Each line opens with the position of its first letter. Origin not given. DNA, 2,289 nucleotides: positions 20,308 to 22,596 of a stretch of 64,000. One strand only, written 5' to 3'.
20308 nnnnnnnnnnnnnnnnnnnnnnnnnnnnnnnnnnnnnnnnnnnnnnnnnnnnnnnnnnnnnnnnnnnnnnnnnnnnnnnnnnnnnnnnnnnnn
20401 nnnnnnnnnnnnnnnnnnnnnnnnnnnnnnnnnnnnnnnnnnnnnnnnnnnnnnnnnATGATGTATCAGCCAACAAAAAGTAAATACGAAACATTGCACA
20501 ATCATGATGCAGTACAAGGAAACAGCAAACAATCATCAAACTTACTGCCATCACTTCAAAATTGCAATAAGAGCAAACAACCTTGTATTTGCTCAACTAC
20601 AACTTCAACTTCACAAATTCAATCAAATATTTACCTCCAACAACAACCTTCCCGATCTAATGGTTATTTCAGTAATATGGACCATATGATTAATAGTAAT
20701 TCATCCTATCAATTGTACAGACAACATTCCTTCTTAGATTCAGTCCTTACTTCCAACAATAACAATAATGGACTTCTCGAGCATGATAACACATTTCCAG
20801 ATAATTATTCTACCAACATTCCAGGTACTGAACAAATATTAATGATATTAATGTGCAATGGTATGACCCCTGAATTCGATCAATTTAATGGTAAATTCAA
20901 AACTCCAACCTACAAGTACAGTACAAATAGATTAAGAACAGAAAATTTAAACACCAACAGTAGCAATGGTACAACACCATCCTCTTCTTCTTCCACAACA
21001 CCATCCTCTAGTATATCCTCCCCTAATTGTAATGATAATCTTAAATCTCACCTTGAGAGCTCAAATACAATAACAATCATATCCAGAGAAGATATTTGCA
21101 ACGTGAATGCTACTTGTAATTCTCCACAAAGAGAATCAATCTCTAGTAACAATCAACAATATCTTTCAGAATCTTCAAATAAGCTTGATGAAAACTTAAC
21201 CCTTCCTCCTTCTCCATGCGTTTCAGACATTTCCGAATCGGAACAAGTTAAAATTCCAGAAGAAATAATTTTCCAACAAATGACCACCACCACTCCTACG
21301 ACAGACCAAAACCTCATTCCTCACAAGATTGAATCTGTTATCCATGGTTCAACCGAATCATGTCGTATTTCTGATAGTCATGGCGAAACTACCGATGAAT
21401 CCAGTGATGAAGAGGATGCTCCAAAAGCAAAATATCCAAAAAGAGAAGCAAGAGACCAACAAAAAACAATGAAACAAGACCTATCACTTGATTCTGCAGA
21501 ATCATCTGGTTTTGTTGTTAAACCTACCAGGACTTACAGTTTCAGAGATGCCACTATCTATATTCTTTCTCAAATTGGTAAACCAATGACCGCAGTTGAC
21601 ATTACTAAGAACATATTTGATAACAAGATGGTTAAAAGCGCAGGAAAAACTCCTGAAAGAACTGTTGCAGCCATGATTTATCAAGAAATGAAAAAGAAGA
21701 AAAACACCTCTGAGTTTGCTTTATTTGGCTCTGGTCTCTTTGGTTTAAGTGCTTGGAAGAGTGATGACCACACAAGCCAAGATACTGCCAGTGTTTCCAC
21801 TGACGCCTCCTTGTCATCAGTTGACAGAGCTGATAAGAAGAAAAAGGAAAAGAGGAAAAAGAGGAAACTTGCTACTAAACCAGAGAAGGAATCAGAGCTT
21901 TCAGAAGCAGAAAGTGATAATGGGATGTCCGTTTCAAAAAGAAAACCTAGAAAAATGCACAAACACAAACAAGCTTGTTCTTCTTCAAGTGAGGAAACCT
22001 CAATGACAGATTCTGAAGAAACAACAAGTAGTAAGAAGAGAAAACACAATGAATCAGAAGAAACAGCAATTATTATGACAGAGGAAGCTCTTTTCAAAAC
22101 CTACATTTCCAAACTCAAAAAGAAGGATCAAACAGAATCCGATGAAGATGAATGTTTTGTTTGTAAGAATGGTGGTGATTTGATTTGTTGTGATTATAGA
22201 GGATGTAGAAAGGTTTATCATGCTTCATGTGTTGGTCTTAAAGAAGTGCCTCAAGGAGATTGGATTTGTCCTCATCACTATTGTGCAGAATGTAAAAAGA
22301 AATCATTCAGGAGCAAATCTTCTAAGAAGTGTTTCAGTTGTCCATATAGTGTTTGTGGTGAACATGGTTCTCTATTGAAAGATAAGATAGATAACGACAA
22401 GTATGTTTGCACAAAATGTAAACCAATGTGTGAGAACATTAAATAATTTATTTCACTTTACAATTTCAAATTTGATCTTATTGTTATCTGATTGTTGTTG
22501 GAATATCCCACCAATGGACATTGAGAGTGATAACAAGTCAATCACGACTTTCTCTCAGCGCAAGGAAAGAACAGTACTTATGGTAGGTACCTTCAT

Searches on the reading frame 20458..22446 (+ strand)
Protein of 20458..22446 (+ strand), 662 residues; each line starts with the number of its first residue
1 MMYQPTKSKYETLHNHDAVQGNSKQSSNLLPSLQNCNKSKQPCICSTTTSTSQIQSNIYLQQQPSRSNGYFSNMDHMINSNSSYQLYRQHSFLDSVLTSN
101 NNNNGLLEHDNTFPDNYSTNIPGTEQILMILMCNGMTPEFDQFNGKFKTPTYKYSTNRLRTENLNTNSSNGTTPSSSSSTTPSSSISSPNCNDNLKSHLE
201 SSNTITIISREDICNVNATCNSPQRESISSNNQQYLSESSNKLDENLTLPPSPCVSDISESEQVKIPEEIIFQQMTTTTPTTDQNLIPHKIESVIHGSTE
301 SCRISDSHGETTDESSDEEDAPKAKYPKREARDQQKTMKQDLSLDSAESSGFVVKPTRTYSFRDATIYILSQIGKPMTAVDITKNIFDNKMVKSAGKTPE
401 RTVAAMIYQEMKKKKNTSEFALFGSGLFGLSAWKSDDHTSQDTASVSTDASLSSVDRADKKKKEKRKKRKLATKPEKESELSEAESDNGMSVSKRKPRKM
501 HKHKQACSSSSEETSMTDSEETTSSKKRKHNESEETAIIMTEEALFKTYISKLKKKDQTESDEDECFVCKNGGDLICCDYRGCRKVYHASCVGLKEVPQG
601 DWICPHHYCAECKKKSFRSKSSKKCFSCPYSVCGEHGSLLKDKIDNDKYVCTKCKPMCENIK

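Call 5: search_protein_families(library=pfam, proteins=[window:20458-22446:+])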
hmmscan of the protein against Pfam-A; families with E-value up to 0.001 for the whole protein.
window:20458-22446:+ (662 aa): 4 families
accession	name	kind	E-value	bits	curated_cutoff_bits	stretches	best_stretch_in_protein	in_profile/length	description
PF05066.19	HARE-HTH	-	7.9e-11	42.6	25.9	1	361-433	2-71/71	HB1, ASXL, restriction endonuclease HTH domain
PF13771.12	zf-HC5HC2H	-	4.9e-05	23.9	29.1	1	547-593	22-68/91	PHD-like zinc-binding domain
PF23011.2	PHD-1st_NSD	-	9.4e-05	22.9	27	1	563-605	5-46/49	Histone-lysine N-methyltransferase NSD-like, PHD zinc finger 1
PF22908.2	PHD_NSD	-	0.00011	22.8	23.9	1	564-607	3-57/57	Histone-lysine N-methyltransferase NSD-like, PHD zinc finger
